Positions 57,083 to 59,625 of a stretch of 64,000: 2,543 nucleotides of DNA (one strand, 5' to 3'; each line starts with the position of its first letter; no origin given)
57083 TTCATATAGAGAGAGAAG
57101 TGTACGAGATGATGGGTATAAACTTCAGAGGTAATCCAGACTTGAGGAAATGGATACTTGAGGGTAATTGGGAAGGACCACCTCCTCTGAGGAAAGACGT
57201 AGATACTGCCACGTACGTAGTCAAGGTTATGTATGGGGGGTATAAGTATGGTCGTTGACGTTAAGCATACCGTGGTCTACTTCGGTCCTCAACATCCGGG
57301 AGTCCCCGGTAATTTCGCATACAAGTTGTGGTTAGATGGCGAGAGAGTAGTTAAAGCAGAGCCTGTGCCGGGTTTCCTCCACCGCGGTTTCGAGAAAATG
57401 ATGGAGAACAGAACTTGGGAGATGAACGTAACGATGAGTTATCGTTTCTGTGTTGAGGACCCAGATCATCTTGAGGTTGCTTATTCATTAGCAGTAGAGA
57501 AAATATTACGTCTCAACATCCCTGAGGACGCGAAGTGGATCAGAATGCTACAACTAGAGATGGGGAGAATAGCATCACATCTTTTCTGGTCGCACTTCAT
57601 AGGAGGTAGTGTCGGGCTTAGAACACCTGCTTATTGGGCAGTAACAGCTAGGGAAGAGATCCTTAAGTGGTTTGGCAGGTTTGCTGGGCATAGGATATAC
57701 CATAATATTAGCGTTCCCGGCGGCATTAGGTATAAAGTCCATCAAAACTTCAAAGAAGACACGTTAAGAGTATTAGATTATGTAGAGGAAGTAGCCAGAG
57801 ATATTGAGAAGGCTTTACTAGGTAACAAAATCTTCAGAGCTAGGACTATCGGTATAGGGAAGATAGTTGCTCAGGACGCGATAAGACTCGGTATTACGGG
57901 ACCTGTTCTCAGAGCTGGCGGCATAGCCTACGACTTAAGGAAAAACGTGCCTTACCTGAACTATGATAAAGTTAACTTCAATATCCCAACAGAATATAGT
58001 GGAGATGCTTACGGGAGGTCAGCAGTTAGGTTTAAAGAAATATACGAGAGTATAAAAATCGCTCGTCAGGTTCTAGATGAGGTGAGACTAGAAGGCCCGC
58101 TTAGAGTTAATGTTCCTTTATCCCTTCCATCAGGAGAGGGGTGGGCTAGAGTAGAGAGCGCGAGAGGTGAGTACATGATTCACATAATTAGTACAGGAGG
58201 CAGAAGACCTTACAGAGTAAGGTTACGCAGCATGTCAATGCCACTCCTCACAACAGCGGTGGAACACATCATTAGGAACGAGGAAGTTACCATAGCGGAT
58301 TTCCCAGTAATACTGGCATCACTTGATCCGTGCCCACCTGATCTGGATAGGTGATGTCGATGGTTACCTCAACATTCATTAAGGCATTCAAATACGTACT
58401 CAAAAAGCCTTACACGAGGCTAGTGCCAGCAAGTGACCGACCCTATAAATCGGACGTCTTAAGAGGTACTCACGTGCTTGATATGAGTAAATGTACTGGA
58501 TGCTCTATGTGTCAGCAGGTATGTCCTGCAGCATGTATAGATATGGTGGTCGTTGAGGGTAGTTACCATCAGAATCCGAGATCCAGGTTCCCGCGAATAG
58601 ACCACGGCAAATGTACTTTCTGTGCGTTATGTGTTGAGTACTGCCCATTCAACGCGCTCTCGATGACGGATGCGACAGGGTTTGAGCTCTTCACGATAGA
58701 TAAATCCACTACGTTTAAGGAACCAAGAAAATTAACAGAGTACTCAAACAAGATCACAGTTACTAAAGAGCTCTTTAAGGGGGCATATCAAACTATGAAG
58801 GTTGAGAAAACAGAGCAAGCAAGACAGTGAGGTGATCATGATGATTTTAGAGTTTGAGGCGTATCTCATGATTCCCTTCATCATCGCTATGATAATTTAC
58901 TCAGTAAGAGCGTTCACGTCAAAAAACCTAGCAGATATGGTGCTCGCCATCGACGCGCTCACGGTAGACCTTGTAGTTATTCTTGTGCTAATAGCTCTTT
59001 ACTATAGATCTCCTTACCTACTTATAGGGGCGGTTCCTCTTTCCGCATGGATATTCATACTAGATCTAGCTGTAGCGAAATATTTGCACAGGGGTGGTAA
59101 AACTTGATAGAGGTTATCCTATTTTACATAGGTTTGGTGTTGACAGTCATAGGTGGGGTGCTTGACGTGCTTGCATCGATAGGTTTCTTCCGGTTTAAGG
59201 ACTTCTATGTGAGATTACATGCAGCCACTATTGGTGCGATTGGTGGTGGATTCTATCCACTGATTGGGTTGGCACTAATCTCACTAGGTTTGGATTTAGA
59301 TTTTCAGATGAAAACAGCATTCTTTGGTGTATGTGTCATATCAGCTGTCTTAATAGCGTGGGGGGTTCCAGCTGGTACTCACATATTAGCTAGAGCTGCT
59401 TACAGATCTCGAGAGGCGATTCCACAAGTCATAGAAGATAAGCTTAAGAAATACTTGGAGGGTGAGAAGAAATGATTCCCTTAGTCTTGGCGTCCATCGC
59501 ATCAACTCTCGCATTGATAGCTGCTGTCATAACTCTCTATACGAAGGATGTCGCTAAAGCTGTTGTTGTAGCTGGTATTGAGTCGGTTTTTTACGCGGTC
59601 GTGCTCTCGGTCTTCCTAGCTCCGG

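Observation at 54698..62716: Sulfane-reductase-type catalytic arm on a hydrogenase-type membrane arm: candidate MBH-to-MBS intermediate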

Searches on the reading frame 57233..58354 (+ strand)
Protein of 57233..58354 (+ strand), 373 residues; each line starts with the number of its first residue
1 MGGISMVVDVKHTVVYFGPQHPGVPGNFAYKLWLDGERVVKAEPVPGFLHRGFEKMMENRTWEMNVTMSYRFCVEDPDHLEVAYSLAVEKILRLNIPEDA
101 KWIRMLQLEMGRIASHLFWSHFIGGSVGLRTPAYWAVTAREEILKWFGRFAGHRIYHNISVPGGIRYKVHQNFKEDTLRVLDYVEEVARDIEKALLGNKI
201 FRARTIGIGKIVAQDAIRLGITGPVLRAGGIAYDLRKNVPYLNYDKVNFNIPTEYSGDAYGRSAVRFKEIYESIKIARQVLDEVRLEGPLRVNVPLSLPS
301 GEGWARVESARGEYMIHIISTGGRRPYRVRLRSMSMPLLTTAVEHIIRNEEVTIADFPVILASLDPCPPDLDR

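Call 4: search_protein_families(library=pfam, proteins=[window:57233-58354:+], max_evalue=0.01)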
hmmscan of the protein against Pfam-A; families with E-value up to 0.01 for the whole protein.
window:57233-58354:+ (373 aa): 2 families
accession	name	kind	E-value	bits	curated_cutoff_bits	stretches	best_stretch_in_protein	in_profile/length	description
PF00346.24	Complex1_49kDa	-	3.8e-66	223.4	24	2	127-292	2-166/271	Respiratory-chain NADH dehydrogenase, 49 Kd subunit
PF00374.24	NiFeSe_Hases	-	0.0051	16.2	25.8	1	51-118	1-68/508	Nickel-dependent hydrogenase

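Call 7: search_solved_structures(query=window:57233-58354:+, max_evalue=0.00001, show_alignments=2)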
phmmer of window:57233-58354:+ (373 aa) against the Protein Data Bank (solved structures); distinct sequences matched with E-value up to 0.00001: 54.
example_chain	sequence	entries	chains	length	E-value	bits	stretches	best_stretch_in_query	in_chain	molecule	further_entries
6u8y_L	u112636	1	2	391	3.4e-83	282.9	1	12-373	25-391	NADH dehydrogenase subunit D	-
2fug_4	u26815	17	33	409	3.6e-61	210.4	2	15-296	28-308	NADH-quinone oxidoreductase chain 4 | NADH-QUINONE OXIDOREDUCTASE SUBUNIT 4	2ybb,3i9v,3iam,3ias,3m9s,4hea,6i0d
8e9g_D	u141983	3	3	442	5.5e-61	209.8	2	12-292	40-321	NADH-quinone oxidoreductase subunit D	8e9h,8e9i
8qby_D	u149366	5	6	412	9.5e-60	205.7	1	10-287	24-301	NADH-quinone oxidoreductase subunit D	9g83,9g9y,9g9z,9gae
6gcs_C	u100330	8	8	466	1.7e-59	204.9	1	13-284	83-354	49-KDA PROTEIN (NUCM) | Subunit NUCM of NADH:Ubiquinone Oxidoreductase (Complex I) | NUCM protein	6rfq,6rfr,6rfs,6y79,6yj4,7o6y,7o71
6h8k_C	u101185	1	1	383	2.3e-59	204.4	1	15-284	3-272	NUCM protein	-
7b0n_D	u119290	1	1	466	1.2e-58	202.1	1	13-284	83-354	NUCM protein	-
9iho_D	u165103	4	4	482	4.5e-58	200.2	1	9-292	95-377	NUCM (49 kDa) subunit of mitochondrial NADH:ubiquinone oxidoreductase (Complex I)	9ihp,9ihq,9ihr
4wz7_C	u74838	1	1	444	1.4e-56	195.3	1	13-284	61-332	NUCM protein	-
7zm7_C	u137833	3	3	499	2.3e-56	194.5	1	10-292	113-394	NADH-ubiquinone oxidoreductase 49 kDa subunit-like protein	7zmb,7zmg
7arc_D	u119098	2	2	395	2.4e-56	194.5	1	11-284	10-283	ND7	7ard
9f5x_E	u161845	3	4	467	7e-56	193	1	10-284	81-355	NADH:ubiquinone oxidoreductase 49 kD subunit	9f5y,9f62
8ba0_D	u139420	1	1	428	1.5e-55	191.9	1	9-285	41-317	Complex I-49kD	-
8b9z_D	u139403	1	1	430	1.5e-55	191.9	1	9-285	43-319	Complex I-49kD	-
8esw_S2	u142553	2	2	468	2.2e-55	191.3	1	9-285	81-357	Complex I-49kD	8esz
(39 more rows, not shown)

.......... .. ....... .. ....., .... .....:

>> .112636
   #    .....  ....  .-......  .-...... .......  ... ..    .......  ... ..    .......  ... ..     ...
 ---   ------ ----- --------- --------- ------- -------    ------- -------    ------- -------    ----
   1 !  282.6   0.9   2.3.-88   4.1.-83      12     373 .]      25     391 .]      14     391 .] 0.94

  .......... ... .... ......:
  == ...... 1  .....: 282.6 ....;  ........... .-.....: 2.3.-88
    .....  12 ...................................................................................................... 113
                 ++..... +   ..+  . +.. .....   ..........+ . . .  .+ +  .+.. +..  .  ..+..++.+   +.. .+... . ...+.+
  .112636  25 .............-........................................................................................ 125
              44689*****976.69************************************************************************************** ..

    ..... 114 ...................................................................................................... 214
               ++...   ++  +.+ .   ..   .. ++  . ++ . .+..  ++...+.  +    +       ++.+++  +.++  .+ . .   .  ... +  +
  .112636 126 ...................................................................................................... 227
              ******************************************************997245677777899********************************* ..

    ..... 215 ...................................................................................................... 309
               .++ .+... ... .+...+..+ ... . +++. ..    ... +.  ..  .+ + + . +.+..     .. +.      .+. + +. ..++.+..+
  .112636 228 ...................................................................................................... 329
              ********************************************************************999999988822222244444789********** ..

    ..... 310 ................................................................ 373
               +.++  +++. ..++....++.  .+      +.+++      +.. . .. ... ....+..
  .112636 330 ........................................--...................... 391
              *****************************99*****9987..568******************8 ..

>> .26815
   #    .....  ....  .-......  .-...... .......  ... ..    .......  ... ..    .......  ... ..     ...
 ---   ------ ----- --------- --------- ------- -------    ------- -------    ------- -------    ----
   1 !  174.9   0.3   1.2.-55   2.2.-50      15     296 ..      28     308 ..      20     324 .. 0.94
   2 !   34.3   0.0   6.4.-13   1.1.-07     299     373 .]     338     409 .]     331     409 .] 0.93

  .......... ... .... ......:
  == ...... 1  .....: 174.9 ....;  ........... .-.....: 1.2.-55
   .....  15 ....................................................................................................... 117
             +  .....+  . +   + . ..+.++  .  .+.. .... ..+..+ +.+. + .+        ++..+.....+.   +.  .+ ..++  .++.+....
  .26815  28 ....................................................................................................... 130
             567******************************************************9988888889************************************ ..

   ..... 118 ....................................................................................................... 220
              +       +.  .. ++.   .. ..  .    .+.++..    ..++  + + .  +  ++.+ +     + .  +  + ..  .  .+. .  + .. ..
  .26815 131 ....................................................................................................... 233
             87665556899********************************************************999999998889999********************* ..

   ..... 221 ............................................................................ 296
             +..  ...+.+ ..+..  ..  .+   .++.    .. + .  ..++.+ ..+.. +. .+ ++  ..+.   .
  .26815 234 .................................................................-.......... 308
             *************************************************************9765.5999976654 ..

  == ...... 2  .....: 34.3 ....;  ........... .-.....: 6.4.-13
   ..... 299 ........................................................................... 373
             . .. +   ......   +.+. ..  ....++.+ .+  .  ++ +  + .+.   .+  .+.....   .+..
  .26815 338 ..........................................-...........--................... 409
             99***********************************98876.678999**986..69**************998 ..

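Call 21: find_homologous_proteins(query=window:57233-58354:+, max_evalue=1e-20)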
Query window:57233-58354:+ (373 aa): 2802 proteins with E <= 1e-20 among 8000 candidates; the best 120 are listed.
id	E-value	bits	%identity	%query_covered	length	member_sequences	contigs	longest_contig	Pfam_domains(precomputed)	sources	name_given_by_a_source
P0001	5.5e-250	847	100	99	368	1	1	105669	PF00346.25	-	-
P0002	3.7e-214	729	83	99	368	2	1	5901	PF00346.25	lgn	-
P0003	2.9e-193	660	76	97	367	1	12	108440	PF00346.25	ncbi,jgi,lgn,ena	-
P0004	3.4e-192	656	75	98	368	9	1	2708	PF00346.25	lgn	-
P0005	2.5e-191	654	74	97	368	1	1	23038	PF00346.25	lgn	-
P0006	3.1e-190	650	76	97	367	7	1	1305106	PF00346.25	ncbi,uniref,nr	ncbi:NADH dehydrogenase subunit D [Thermosphaera chiliense]|uniref:NADH dehydrogenase subunit D n=2 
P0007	3.8e-189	646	73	100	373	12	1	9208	PF00346.25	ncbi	ncbi:MAG: NADH dehydrogenase subunit D [Thermosphaera sp.]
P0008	8.9e-189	645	74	98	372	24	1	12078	PF00346.25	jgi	jgi:NADH-quinone oxidoreductase subunit D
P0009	5.6e-188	643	75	98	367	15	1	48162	PF00346.25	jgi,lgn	jgi:NADH-quinone oxidoreductase subunit D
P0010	4.7e-187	640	73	97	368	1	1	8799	PF00346.25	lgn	-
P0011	1.2e-185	635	72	97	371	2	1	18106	PF00346.25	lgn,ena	-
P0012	3.7e-180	617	72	97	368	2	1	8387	PF00346.25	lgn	-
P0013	1.7e-178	611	71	96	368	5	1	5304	PF00346.25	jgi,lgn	-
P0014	3.6e-178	610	69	100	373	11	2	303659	PF00346.25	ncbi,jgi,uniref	ncbi:MAG: NADH dehydrogenase subunit D [Desulfurococcus sp.]|jgi:NADH-quinone oxidoreductase subunit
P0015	1.3e-176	605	66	99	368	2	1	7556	PF00346.25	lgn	-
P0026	2.2e-161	555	61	98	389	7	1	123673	PF00346.25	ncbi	-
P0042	2.9e-119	416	48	97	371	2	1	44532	PF00346.25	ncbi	-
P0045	1.9e-117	411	49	98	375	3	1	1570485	PF00346.25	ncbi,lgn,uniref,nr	ncbi:Membrane bound protein complex subunit mbxL [Staphylothermus marinus F1]|uniref:Membrane bound 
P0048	2.8e-115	403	47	97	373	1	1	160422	PF00346.25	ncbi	-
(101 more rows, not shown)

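Call 23: find_related_loci(query=A1, collection=genome_contigs, flank=10000)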
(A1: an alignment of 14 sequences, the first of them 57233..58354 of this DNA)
Query A1 (373 aa) in genome_contigs; peptide patterns used: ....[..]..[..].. (x = any residue, [..] = any of these).
600 stretches matched a pattern (row limit reached: there are more); 599 encode a relative of the query (tblastn E <= 1e-3); the best 80 are kept; 80 distinct loci.
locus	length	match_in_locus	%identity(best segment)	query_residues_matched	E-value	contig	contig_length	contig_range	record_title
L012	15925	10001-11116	74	1-373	0e+0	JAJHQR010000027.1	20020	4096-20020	MAG: Desulfurococcaceae archaeon isolate Bin S26 scaffold_521_c1, whole genome shotgun sequence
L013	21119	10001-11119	68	1-373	3e-179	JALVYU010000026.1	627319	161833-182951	MAG: Desulfurococcales archaeon isolate T10_maxbin2_scaf2bin.134 T10_NODE_1_length_627319_cov_36.207110, whole genome sh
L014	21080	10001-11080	63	14-373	8e-158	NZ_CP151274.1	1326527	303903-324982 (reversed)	Thermogladius sp. KZ2Tp1 chromosome, complete genome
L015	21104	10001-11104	44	9-373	2e-100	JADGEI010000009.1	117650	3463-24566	MAG: Alcanivoracaceae bacterium isolate BB32 NODE_139_length_117650_cov_6.958086, whole genome shotgun sequence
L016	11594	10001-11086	44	15-373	6e-98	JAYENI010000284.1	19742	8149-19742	MAG: Pseudomonadota bacterium isolate MAG059 MAG059_284, whole genome shotgun sequence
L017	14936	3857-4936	44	17-373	9e-98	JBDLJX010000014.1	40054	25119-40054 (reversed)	MAG: Pseudomonadota bacterium isolate MAG113 MAG113_14, whole genome shotgun sequence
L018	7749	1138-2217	42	17-373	5e-96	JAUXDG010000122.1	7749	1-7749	MAG: Gammaproteobacteria bacterium isolate CSMAG_2845 CSMAG_2845_k119_729793_length_7749_cov_6.9969, whole genome shotgu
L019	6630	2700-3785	42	15-373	2e-95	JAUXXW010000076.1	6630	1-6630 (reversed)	MAG: Pseudomonadota bacterium isolate C17_metabat.bin.16_sub C17_k141_50793, whole genome shotgun sequence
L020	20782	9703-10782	42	17-373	3e-95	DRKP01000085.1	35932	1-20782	MAG TPA_asm: Sedimenticola thiotaurini isolate HyVt-443 HyVt-443_k145_304884, whole genome shotgun sequence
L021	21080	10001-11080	42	17-373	1e-94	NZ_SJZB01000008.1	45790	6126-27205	Parasulfuritortus cantonensis strain LSR1 tig00000032, whole genome shotgun sequence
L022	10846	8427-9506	42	17-373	3e-94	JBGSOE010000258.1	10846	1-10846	MAG: Thiohalobacterales bacterium isolate JTS-AC272 k141_2375633, whole genome shotgun sequence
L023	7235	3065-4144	42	17-373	4e-94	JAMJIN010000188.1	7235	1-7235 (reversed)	MAG: Chromatiales bacterium isolate OKLCSY NODE_190_length_7235_cov_11.1976_1, whole genome shotgun sequence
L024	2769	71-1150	42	17-373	1e-96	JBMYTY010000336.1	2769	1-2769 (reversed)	MAG: Gammaproteobacteria bacterium isolate ME_XS_2211_2_bin_40 ME_XS_2211_2_bin_40_386, whole genome shotgun sequence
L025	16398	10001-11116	42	3-373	6e-94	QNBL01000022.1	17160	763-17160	MAG: Spirochaetes bacterium isolate B11_G9 B11_Guay9_scaffold_02482, whole genome shotgun sequence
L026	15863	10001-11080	42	17-373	9e-94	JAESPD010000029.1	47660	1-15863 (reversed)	MAG: gamma proteobacterium endosymbiont of Lamellibrachia anaximandri isolate Palinuro 2 29, whole genome shotgun sequen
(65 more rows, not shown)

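Call 28: find_encoding_contigs(protein=P0045, flank=10000, max_places=1)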
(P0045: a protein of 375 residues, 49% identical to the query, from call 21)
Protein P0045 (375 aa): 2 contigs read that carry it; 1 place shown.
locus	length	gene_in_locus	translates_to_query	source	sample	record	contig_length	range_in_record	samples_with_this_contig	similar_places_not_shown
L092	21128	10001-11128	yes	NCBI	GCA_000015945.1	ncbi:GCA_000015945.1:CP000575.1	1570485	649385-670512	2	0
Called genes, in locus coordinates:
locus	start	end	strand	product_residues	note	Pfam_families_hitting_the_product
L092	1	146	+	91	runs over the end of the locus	PF13656:RNA_pol_L_2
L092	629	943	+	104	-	PF01096:Zn_ribbon_TFIIS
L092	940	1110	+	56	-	-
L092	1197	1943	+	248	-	PF00705:PCNA_N, PF02747:PCNA_C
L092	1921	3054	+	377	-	PF01896:DNA_primase_S, PF20873:PriS_C (weak)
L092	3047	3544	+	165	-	-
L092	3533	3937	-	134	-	-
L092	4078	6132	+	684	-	-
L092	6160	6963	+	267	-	PF00575:S1, PF07541:EIF_2_alpha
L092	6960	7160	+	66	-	PF04135:Nop10p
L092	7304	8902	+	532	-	PF00361:Proton_antipo_M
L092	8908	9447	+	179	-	PF01058:Oxidored_q6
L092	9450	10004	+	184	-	PF00329:Complex1_30kDa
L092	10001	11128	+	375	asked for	PF00346:Complex1_49kDa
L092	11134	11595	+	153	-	PF00037:Fer4 (weak), PF12797:Fer4_2 (weak), PF13237:Fer4_10, PF14697:Fer4_21, PF12838:Fer4_7, PF13183:Fer4_8 (weak), PF13187:Fer4_9, PF00037:Fer4, +5 more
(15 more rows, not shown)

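Call 36: find_encoding_contigs(protein=P0026, flank=9000, max_places=1)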
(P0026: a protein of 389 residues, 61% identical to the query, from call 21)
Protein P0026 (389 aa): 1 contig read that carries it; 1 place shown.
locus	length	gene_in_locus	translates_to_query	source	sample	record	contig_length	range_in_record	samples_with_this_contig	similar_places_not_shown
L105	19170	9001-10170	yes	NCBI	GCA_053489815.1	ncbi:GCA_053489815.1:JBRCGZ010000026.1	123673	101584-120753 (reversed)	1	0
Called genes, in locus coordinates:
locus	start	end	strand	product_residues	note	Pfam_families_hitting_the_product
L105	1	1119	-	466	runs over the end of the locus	PF01979:Amidohydro_1, PF07969:Amidohydro_3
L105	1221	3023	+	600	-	PF07969:Amidohydro_3 (faint), PF01979:Amidohydro_1, PF13382:Adenine_deam_C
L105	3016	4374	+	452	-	PF01979:Amidohydro_1, PF07969:Amidohydro_3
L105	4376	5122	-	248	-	PF00730:HhH-GPD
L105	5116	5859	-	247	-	PF00899:ThiF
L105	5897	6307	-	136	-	PF01894:YjbQ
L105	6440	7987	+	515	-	PF00361:Proton_antipo_M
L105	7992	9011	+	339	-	PF01058:Oxidored_q6, PF00329:Complex1_30kDa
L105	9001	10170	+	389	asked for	PF00346:Complex1_49kDa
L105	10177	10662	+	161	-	PF13534:Fer4_17 (faint), PF13183:Fer4_8 (faint), PF13484:Fer4_16 (faint), PF00037:Fer4 (weak), PF13237:Fer4_10, PF12838:Fer4_7, PF13187:Fer4_9, PF00037:Fer4, +6 more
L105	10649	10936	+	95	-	PF04066:MrpF_PhaF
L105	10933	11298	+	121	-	PF03334:PhaG_MnhG_YufB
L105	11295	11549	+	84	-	PF13244:MbhD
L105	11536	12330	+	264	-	PF04039:MnhB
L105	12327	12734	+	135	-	PF00420:Oxidored_q2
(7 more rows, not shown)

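Call 37: find_encoding_contigs(protein=P0042, flank=9000, max_places=1)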
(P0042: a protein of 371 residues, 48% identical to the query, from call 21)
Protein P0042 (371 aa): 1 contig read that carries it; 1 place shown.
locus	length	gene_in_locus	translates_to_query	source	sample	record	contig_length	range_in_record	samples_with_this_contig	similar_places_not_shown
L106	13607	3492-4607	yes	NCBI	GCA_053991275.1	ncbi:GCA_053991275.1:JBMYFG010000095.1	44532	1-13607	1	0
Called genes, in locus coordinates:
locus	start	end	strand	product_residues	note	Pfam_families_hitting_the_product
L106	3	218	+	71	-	?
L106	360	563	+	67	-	-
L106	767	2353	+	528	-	PF10125:NADHdeh_related (weak), PF00361:Proton_antipo_M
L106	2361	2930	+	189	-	PF01058:Oxidored_q6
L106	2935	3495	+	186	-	PF00329:Complex1_30kDa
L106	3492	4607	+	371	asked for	PF00346:Complex1_49kDa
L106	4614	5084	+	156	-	PF00037:Fer4 (weak), PF12797:Fer4_2 (weak), PF13237:Fer4_10, PF14697:Fer4_21 (weak), PF12838:Fer4_7, PF13183:Fer4_8 (weak), PF13187:Fer4_9, PF00037:Fer4, +5 more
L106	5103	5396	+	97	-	PF04066:MrpF_PhaF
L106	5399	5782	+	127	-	PF03334:PhaG_MnhG_YufB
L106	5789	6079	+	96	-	PF13244:MbhD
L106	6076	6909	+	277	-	PF04039:MnhB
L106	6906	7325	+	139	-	PF00420:Oxidored_q2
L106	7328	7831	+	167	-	PF01899:MNHE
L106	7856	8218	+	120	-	-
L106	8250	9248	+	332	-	PF00146:NADHdh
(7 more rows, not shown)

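Call 38: find_encoding_contigs(protein=P0048, flank=9000, max_places=1)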
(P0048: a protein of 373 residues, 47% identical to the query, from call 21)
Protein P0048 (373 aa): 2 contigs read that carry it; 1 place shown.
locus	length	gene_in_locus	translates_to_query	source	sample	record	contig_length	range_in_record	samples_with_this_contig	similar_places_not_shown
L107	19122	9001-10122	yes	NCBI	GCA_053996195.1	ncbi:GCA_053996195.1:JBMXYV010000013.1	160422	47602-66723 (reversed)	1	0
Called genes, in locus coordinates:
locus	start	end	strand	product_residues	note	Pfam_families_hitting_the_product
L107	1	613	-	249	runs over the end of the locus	PF02441:Flavoprotein, PF00037:Fer4 (weak)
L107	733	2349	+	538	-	PF20123:DUF6513 (weak), PF00809:Pterin_bind, PF14251:PterinBD-DUF4346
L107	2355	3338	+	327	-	PF00288:GHMP_kinases_N, PF08544:GHMP_kinases_C (faint)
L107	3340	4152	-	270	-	PF02649:GCHY-1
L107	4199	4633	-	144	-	PF01242:PTPS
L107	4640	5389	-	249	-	PF01973:MptE-like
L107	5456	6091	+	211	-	PF04289:DUF447_N (weak)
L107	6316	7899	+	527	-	PF00361:Proton_antipo_M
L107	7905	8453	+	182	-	PF01058:Oxidored_q6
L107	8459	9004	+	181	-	PF00329:Complex1_30kDa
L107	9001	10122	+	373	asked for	PF00346:Complex1_49kDa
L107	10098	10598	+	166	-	PF13534:Fer4_17 (faint), PF00037:Fer4, PF12797:Fer4_2 (weak), PF13237:Fer4_10, PF12838:Fer4_7, PF13187:Fer4_9, PF00037:Fer4, PF12837:Fer4_6 (weak), +5 more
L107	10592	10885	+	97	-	PF04066:MrpF_PhaF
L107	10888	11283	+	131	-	PF03334:PhaG_MnhG_YufB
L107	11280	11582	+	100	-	PF13244:MbhD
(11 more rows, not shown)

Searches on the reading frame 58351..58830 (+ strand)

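Call 4: search_protein_families(library=pfam, proteins=[window:58351-58830:+], max_evalue=0.01)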
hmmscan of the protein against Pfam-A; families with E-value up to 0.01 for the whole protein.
window:58351-58830:+ (159 aa): 14 families
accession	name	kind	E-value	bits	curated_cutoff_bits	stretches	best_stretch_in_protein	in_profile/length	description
PF00037.32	Fer4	-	3.6e-14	52.3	21.1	2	82-103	2-23/24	4Fe-4S binding domain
PF12838.12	Fer4_7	-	1.5e-10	41.8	27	2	47-102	1-52/52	4Fe-4S dicluster domain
PF14697.11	Fer4_21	-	2.7e-10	40.7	35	2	41-65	34-59/59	4Fe-4S dicluster domain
PF13237.11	Fer4_10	-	5.5e-09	36.3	25.5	2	42-99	3-53/53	4Fe-4S dicluster domain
PF13484.11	Fer4_16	-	9.5e-09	36.3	30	2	45-60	50-65/66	4Fe-4S double cluster binding domain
PF12797.12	Fer4_2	-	1.7e-08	34.3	24.5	1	42-60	4-22/22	4Fe-4S binding domain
PF12837.12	Fer4_6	-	2.5e-08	33.9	25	2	80-103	1-24/24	4Fe-4S binding domain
PF13187.11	Fer4_9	-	1e-07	32.3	27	1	47-102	1-51/52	4Fe-4S dicluster domain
PF13459.11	Fer4_15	-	8.8e-06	26.8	22.4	0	82-101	2-19/66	4Fe-4S single cluster domain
PF13534.11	Fer4_17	-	1.5e-05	25.8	22.2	0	44-60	42-58/61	4Fe-4S dicluster domain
PF25160.1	LdpA_Fe-S-bd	-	0.00023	21.3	27.6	1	45-66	25-46/49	LdpA Fe-S cluster-binding domain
PF12798.12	Fer4_3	-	0.00059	20.9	27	1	88-102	1-15/15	4Fe-4S binding domain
PF13183.11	Fer4_8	-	0.00097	20.1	27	0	45-101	2-67/68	4Fe-4S dicluster domain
PF12800.12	Fer4_4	-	0.0043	17.7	24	0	46-60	2-16/17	4Fe-4S binding domain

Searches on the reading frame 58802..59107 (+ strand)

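Call 4: search_protein_families(library=pfam, proteins=[window:58802-59107:+], max_evalue=0.01)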
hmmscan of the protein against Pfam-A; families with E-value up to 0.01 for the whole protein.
window:58802-59107:+ (101 aa): 1 family
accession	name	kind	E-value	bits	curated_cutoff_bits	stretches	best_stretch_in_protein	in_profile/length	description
PF04066.18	MrpF_PhaF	-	1.6e-10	41.7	23.3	1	44-95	1-52/53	Multiple resistance and pH regulation protein F (MrpF / PhaF)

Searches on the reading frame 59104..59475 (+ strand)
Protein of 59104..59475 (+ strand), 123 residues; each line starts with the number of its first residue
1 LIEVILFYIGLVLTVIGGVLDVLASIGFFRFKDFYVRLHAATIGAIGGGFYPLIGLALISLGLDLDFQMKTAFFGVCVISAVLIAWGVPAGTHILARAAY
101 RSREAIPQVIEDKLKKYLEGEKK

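Call 4: search_protein_families(library=pfam, proteins=[window:59104-59475:+], max_evalue=0.01)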
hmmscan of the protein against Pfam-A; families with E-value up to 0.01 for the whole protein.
window:59104-59475:+ (123 aa): 2 families
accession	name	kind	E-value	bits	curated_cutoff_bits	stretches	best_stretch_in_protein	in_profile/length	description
PF03334.19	PhaG_MnhG_YufB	-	3.2e-14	53.4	23.4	1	13-100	1-80/80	Na+/H+ antiporter subunit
PF18900.5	DUF5656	-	0.0098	15.7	23.3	0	32-85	186-240/242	Protein of unknown function (DUF5656)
